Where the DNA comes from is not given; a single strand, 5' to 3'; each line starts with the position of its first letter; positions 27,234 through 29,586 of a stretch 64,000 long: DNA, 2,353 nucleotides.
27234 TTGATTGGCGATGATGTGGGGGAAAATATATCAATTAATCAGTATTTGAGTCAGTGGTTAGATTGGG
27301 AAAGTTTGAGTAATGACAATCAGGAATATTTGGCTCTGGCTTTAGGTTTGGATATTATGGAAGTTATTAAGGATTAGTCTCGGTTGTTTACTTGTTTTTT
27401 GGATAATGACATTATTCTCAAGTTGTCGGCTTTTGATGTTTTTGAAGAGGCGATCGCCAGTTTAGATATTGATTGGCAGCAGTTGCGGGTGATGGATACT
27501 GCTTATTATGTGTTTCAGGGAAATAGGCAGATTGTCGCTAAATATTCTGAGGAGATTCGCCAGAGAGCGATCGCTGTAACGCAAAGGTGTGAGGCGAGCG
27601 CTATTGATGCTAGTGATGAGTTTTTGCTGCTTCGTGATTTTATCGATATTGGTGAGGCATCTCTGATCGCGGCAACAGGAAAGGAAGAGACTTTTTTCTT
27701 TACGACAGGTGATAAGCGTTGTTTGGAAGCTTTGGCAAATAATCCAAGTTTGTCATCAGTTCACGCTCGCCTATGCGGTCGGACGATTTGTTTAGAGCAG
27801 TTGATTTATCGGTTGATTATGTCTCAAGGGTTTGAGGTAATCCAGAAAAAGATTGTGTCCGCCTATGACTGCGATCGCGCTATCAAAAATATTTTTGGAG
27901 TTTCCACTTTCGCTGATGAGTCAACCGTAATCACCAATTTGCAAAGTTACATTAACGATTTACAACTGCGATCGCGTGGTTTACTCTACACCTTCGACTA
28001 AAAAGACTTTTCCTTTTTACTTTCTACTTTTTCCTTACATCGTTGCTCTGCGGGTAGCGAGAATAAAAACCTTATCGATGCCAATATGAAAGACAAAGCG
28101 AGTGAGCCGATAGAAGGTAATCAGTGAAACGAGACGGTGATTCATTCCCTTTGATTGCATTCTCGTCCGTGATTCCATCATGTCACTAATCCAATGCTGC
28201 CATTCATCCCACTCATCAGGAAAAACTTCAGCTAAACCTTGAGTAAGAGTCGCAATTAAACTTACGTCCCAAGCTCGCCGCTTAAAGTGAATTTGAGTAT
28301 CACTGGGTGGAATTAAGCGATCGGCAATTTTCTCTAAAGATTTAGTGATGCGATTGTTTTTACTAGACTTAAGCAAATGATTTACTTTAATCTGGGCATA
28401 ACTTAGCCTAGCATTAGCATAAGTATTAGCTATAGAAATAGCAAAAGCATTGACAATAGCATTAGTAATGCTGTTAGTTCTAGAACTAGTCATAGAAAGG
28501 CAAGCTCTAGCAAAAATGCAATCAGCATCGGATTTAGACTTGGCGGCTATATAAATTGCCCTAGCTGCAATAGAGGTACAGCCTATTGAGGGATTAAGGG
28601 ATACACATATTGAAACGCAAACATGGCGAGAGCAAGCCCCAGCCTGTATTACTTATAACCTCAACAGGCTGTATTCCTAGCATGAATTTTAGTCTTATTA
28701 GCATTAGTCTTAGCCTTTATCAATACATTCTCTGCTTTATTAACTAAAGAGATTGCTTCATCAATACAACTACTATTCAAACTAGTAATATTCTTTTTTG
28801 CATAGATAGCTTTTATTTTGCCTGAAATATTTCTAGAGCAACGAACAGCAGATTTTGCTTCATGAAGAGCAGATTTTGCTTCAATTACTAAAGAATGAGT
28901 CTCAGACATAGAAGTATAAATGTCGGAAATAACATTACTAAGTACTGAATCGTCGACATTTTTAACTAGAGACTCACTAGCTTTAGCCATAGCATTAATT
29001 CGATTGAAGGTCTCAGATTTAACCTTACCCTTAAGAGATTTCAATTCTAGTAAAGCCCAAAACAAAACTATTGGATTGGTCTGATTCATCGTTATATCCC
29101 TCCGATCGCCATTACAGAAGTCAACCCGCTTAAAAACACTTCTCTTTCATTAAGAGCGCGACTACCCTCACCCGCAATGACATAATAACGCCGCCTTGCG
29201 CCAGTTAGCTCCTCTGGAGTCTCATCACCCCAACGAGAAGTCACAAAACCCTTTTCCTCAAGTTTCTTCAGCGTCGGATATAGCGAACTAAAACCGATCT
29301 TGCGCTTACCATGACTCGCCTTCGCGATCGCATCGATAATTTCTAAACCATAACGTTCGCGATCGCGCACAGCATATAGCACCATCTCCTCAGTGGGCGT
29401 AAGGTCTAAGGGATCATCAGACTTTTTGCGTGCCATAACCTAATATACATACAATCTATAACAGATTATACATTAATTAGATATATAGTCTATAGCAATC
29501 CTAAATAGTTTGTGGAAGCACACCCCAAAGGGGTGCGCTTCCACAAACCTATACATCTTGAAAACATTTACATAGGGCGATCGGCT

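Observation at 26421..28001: Two-gene ImmA/IrrE-like metallopeptidase plus PIN-like module beside the copper island: candidate uncharacterised toxin-antitoxin or defence cassette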

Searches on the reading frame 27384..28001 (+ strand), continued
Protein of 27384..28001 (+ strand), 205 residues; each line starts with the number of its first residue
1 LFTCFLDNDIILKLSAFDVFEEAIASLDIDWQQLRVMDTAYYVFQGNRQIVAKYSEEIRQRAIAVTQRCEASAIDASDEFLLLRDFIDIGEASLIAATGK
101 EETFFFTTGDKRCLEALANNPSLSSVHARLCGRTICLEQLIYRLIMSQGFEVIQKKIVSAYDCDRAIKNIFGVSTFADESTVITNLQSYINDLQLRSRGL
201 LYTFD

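Call 77: get_annotated_region(hit=H8, flank=4000)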
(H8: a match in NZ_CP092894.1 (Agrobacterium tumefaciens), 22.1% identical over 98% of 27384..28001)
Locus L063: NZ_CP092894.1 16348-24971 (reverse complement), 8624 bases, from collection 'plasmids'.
description: Agrobacterium tumefaciens strain LN-1 plasmid pLN1-233332, complete sequence
organism: Agrobacterium tumefaciens (NCBI taxid 358)
taxonomy: Bacteria; Pseudomonadota; Alphaproteobacteria; Hyphomicrobiales; Rhizobiaceae; Agrobacterium; Agrobacterium tumefaciens
host: -; source: soil,soil; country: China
typing (MOB-suite, as given by PLSDB): conjugative; relaxase MOBQ; mating-pair formation MPF_T
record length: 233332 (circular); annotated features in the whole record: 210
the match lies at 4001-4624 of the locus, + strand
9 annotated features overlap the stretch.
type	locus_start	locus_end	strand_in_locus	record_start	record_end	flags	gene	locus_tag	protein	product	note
CDS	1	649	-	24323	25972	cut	-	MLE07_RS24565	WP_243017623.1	Mu transposase C-terminal domain-containing protein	-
CDS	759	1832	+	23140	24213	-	-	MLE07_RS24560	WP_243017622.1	RHE_PE00001 family protein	-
CDS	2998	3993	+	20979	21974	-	-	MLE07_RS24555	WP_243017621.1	ImmA/IrrE family metallo-endopeptidase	-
CDS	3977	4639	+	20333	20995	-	-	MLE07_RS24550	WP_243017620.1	hypothetical protein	-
CDS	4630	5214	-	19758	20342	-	-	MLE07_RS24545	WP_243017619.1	hypothetical protein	-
CDS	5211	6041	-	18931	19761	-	-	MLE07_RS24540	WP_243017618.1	bis-aminopropyl spermidine synthase family protein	-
CDS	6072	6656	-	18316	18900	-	-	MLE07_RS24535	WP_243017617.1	ATP-binding protein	-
CDS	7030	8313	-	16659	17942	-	-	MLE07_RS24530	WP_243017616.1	ATP-dependent helicase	-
CDS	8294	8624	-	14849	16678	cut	-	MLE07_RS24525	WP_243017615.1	AAA family ATPase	-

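Call 79: search_dna_similar(query=P0024, collection=plasmids, mode=protein, max_evalue=0.00001, max_rows=40)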
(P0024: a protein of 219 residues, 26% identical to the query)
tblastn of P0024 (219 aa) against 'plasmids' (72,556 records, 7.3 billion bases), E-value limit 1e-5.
Records with a match: 6; places in all: 6; records where one place covers at least 80% of the query: 6.
Best place of each record, by identity: <60% 6.
By first word of the organism name: Rhizobium 2; Sinorhizobium 1; Agrobacterium 1; Pseudomonas 1; Annamia 1.
By predicted mobility (MOB-suite, as given by PLSDB): non-mobilizable 4; conjugative 2.
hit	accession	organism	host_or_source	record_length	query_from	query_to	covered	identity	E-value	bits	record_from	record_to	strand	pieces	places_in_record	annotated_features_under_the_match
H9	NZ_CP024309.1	Sinorhizobium fredii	Phaseolus vulgaris,cell culture,plant ...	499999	1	219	100%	44.4%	7e-46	169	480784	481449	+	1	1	hypothetical protein (x2) | ImmA/IrrE family metallo-endopeptidase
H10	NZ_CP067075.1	Rhizobium sp. AB2/73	Phyla canescens,cell culture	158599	1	218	100%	43.0%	5e-45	166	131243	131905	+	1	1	hypothetical protein (x2) | ImmA/IrrE family metallo-endopeptidase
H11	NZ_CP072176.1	Rhizobium sp. AB2/73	Phyla canescens,cell culture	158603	1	218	100%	43.0%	5e-45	166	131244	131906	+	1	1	hypothetical protein (x2) | ImmA/IrrE family metallo-endopeptidase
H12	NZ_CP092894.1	Agrobacterium tumefaciens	soil,soil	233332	6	208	93%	45.1%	2e-41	156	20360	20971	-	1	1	hypothetical protein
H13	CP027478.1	Pseudomonas koreensis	Cultured bacterium isolated from ...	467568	1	211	96%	31.2%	3e-12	72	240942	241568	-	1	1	hypothetical protein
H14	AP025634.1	Annamia dubia NIES-4383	-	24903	7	210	93%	27.4%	3e-9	64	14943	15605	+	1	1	hypothetical protein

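Call 80: get_annotated_region(hit=H9, flank=4500)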
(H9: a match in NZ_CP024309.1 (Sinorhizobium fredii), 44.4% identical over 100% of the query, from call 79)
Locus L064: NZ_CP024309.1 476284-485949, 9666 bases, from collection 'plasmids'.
description: Sinorhizobium fredii strain NXT3 plasmid pSfreNXT3b, complete sequence
organism: Sinorhizobium fredii (NCBI taxid 380)
taxonomy: Bacteria; Pseudomonadota; Alphaproteobacteria; Hyphomicrobiales; Rhizobiaceae; Sinorhizobium; Sinorhizobium fredii
host: -; source: Phaseolus vulgaris,cell culture,plant nodule in agricultural field; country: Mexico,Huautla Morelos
typing (MOB-suite, as given by PLSDB): conjugative; relaxase MOBQ; mating-pair formation MPF_T
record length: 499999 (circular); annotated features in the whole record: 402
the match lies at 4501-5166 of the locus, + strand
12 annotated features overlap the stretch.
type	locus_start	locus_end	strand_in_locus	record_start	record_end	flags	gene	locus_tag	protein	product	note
CDS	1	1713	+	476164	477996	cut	-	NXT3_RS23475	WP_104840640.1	hypothetical protein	-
CDS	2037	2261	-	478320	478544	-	-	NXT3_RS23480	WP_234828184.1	PhzF family phenazine biosynthesis protein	-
CDS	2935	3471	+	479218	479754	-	-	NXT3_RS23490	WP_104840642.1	hypothetical protein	-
CDS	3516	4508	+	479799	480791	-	-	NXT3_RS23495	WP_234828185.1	ImmA/IrrE family metallo-endopeptidase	-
CDS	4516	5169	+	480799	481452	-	-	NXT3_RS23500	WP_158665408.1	hypothetical protein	-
CDS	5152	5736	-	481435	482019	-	-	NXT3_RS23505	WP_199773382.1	hypothetical protein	-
CDS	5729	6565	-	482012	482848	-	-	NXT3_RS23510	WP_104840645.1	bis-aminopropyl spermidine synthase family protein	-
CDS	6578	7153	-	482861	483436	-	-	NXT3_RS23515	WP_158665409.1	ATP-binding protein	-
CDS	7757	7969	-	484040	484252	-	-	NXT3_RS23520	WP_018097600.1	helix-turn-helix transcriptional regulator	-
CDS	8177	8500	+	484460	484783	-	-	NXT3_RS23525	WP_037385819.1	transcriptional repressor TraM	GO:0045892 - negative regulation of DNA-templated transcription [Evidence IEA]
CDS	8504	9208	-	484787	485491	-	-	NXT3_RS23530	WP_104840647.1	autoinducer binding domain-containing protein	-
CDS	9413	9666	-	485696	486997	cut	trbI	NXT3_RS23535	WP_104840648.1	IncP-type conjugal transfer protein TrbI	-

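Call 81: get_annotated_region(hit=H10, flank=4500)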
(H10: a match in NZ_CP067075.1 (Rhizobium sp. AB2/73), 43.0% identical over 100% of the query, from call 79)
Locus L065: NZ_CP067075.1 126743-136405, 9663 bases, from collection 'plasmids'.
description: Rhizobium sp. AB2/73 plasmid pAtAB2-73c, complete sequence
organism: Rhizobium sp. AB2/73 (NCBI taxid 2795216)
taxonomy: Bacteria; Pseudomonadota; Alphaproteobacteria; Hyphomicrobiales; Rhizobiaceae; Rhizobium; Rhizobium sp. AB2/73
host: -; source: Phyla canescens,cell culture; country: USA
typing (MOB-suite, as given by PLSDB): non-mobilizable; mating-pair formation MPF_T
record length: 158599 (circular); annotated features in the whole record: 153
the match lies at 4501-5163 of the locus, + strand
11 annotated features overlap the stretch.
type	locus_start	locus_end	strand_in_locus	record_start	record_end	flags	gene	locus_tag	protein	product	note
CDS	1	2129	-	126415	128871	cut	-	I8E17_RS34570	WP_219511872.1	AAA family ATPase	GO:0006302 - double-strand break repair [Evidence IEA]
CDS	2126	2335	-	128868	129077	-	-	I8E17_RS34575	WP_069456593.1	hypothetical protein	-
CDS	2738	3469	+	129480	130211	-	-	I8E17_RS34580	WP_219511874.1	hypothetical protein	-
CDS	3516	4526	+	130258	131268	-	-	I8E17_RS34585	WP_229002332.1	ImmA/IrrE family metallo-endopeptidase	-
CDS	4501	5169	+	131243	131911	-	-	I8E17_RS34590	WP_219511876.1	hypothetical protein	-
CDS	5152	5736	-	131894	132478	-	-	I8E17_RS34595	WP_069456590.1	hypothetical protein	-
CDS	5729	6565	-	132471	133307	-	-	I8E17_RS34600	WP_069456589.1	bis-aminopropyl spermidine synthase family protein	-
CDS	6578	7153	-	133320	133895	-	-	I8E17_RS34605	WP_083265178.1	ATP-binding protein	-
CDS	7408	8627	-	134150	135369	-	-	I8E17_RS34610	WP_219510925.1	IS3 family transposase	-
CDS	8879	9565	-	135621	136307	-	-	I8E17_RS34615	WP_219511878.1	SMC-Scp complex subunit ScpB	-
CDS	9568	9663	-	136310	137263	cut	-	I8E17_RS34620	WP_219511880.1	DUF1403 family protein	-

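Call 87: list_cluster_members(proteins=[P0049, P0050, P0052, P0054, P0056, P0062, P0072, P0089, P0109, P0145])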
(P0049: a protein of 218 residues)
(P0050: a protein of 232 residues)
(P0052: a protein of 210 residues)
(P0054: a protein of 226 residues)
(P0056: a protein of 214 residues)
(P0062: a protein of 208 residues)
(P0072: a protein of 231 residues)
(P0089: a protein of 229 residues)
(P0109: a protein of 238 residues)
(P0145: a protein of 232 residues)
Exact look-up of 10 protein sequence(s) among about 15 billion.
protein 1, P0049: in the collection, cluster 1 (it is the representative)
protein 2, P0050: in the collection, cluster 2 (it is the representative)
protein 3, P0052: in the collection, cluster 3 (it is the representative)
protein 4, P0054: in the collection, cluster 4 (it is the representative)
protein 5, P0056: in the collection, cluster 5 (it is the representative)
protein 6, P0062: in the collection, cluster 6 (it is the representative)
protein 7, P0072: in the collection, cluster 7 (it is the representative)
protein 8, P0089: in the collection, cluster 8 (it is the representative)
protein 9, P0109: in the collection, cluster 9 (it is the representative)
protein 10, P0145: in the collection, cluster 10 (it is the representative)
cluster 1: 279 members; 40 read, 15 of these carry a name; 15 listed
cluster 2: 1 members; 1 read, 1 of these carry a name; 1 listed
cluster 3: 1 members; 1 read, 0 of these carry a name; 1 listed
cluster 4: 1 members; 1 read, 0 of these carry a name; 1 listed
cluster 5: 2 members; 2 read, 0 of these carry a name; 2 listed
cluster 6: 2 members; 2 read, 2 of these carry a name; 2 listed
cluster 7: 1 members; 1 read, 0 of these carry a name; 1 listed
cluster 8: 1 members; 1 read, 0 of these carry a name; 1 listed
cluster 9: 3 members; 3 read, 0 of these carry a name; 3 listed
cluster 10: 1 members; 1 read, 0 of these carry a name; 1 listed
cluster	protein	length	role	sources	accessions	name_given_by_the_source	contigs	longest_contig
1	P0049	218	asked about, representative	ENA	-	-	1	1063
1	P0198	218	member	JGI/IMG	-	hypothetical protein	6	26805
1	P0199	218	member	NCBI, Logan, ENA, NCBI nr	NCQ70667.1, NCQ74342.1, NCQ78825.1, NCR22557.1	MAG: hypothetical protein GPJ27_11785 [Microcystis aeruginosa L111-01] | hypothetical protein [Microcystis aeruginosa W13-16]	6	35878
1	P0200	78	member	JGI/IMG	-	hypothetical protein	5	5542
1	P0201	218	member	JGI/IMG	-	hypothetical protein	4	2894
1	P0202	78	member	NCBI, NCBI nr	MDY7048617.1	MAG: hypothetical protein RPG89_08360 [Microcystis panniformis WG22] | hypothetical protein [Microcystis panniformis WG22]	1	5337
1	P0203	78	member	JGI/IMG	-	hypothetical protein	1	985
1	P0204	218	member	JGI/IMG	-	hypothetical protein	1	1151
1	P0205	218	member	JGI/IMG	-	hypothetical protein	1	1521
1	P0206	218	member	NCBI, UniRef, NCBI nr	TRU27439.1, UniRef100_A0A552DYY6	MAG: hypothetical protein EWV81_07555 [Microcystis aeruginosa Ma_SC_T_19800800_S464] | PIN domain-containing protein n=1 Tax=Microcystis aeruginosa Ma_SC_T_19800800_S464 ...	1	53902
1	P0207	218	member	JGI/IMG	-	hypothetical protein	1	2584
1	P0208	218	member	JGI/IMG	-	hypothetical protein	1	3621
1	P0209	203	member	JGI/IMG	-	hypothetical protein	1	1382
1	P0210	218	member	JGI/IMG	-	hypothetical protein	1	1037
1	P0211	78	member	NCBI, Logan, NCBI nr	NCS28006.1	MAG: hypothetical protein GPJ18_05145 [Microcystis aeruginosa F13-15] | hypothetical protein [Microcystis aeruginosa F13-15]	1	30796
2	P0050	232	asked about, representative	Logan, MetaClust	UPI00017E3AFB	status=active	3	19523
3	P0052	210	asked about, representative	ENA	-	-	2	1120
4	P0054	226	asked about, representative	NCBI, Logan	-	-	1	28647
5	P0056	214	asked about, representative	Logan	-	-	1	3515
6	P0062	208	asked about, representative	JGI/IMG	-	predicted nucleic acid-binding protein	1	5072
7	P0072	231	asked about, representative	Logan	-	-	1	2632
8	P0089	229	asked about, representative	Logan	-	-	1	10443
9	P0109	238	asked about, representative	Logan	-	-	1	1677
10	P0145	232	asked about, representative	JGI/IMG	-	-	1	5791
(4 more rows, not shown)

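Call 92: search_protein_families(library=pfam, proteins=[L062:3597-3992:+, L064:2935-3471:+, L065:2738-3469:+, L064:5152-5736:-, L064:6578-7153:-], max_evalue=0.1)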
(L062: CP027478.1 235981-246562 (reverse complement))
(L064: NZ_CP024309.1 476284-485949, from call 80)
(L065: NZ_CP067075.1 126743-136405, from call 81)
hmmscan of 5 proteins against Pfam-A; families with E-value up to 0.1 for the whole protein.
L062:3597-3992:+ (131 aa): 7 families
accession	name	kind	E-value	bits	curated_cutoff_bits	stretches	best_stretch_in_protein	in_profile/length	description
PF13744.12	HTH_37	-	0.0062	16.8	27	1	11-45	21-55/80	Helix-turn-helix domain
PF13384.12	HTH_23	-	0.017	15.3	24.6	1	22-43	18-39/50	Homeodomain-like domain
PF13404.12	HTH_AsnC-type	-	0.023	14.9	27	1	22-40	18-36/42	AsnC-type helix-turn-helix domain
PF13560.12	HTH_31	-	0.027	15.2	27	1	25-66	18-58/64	Helix-turn-helix domain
PF13412.12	HTH_24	-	0.064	13.3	21.9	0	23-40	19-36/48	Winged helix-turn-helix DNA-binding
PF13443.12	HTH_26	-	0.068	13.9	22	0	25-65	14-53/63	Cro/C1-type HTH DNA-binding domain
PF04645.17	DUF603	-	0.077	13.1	22.6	1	8-43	6-41/181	Protein of unknown function, DUF603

L064:2935-3471:+ (178 aa): 0 families

L065:2738-3469:+ (243 aa): 0 families

L064:5152-5736:- (194 aa): 0 families

L064:6578-7153:- (191 aa): 10 families
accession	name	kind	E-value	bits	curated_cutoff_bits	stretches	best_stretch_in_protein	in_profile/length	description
PF13207.12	AAA_17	-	1.7e-13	51.5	27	1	7-146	1-134/136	AAA domain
PF13238.12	AAA_18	-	8.7e-08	33.1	29.4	1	4-143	1-119/128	AAA domain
PF13521.12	AAA_28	-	2.7e-05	24.9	27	1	4-153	2-142/164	AAA domain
PF00406.28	ADK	-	0.019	15.6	26.8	1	6-137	1-125/151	Adenylate kinase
PF13401.12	AAA_22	-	0.021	15.6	27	1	4-60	8-41/130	AAA domain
PF13191.12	AAA_16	-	0.024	15.6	32.6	1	4-59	27-85/167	AAA ATPase domain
PF08433.16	KTI12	-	0.03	14.2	22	1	1-27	1-27/271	Chromatin associated protein KTI12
PF13671.12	AAA_33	-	0.039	14.7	27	1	4-132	2-115/143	AAA domain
PF06414.18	Zeta_toxin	-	0.094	12.6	22.3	0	4-25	19-40/199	Zeta toxin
PF01583.26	APS_kinase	-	0.096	13.1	21.1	0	3-25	4-26/152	Adenylylsulphate kinase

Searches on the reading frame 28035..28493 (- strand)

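Call 3: search_protein_families(library=pfam, proteins=[window:28035-28493:-], max_evalue=1)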
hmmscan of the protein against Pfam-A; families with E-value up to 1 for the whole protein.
window:28035-28493:- (152 aa): 2 families
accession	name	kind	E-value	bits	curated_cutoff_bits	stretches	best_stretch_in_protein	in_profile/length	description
PF23582.1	WH_RGF3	-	0.14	12.7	27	1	100-131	28-59/105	RGF3 winged helix domain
PF08528.16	Whi5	-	0.17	12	25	1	28-39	4-15/25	Whi5 like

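Call 4: search_protein_families(library=padloc, proteins=[window:28035-28493:-], max_evalue=1)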
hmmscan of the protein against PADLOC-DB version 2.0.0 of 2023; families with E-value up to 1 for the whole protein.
window:28035-28493:- (152 aa): 0 families

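Call 5: search_protein_families(library=ncbifam, proteins=[window:28035-28493:-], max_evalue=1)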
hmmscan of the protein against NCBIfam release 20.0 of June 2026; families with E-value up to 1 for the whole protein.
window:28035-28493:- (152 aa): 0 families

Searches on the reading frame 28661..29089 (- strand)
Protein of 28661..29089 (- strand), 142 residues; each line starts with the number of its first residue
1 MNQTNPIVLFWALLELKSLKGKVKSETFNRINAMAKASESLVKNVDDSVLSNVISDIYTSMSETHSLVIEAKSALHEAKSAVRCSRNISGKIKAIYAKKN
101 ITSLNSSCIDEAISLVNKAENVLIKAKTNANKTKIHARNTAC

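Call 3: search_protein_families(library=pfam, proteins=[window:28661-29089:-], max_evalue=1)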
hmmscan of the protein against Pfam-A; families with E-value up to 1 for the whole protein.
window:28661-29089:- (142 aa): 1 family
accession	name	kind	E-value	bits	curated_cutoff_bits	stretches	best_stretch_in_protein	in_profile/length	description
PF19174.5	DUF5856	-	0.31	12.6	34.6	0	23-64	49-90/94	Family of unknown function (DUF5856)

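Call 4: search_protein_families(library=padloc, proteins=[window:28661-29089:-], max_evalue=1)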
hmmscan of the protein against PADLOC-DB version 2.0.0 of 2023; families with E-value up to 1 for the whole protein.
window:28661-29089:- (142 aa): 2 families
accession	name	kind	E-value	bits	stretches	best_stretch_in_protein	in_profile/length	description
PDLC02667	DndD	-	0.0037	14.1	1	31-136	409-510/657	DndD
PDLC02756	PbeC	-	0.012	12.6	1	30-136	410-512/643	PbeC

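Call 5: search_protein_families(library=ncbifam, proteins=[window:28661-29089:-], max_evalue=1)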
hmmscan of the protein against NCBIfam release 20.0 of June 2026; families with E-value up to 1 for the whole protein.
window:28661-29089:- (142 aa): 1 family
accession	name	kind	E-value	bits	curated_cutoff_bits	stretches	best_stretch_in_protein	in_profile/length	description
TIGR03881.1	KaiC_arch_4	hypoth_equivalog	0.035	13.8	247.8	1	37-107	95-164/231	KaiC domain-containing protein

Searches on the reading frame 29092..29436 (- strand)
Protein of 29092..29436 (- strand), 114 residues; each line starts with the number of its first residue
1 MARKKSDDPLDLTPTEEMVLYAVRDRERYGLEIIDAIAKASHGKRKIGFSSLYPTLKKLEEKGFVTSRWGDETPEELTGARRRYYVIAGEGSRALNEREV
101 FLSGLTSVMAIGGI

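Call 3: search_protein_families(library=pfam, proteins=[window:29092-29436:-], max_evalue=1)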
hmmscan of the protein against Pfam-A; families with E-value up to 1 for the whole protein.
window:29092-29436:- (114 aa): 9 families
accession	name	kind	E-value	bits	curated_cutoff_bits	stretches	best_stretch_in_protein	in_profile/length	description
PF03551.20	PadR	-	2.4e-16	59.9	27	1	19-96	1-74/75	Transcriptional regulator PadR-like family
PF23234.1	WH4_Lhr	-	0.024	14.7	27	1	28-66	18-53/87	Large helicase-related protein, winged-helix domain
PF01978.25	TrmB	-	0.041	14.2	25.6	1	47-71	34-58/68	Sugar-specific transcriptional regulator TrmB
PF01446.23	Rep_1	-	0.042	13.7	33.2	1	8-62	164-215/253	Replication protein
PF01475.25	FUR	-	0.043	14.4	23.1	1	32-67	26-61/121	Ferric uptake regulator family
PF22381.2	Staph_reg_Sar_Rot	-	0.076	13.6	27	1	6-66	6-59/85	Transcriptional regulator SarA/Rot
PF22194.2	F-93_WHD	-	0.086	13.4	28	1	36-70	16-50/62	F-93, winged-helix domain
PF23875.1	DUF7229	-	0.15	12.7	27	1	23-60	51-88/90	Domain of unknown function (DUF7229)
PF01047.28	MarR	-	0.25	11.7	24.6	1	50-67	32-49/59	MarR family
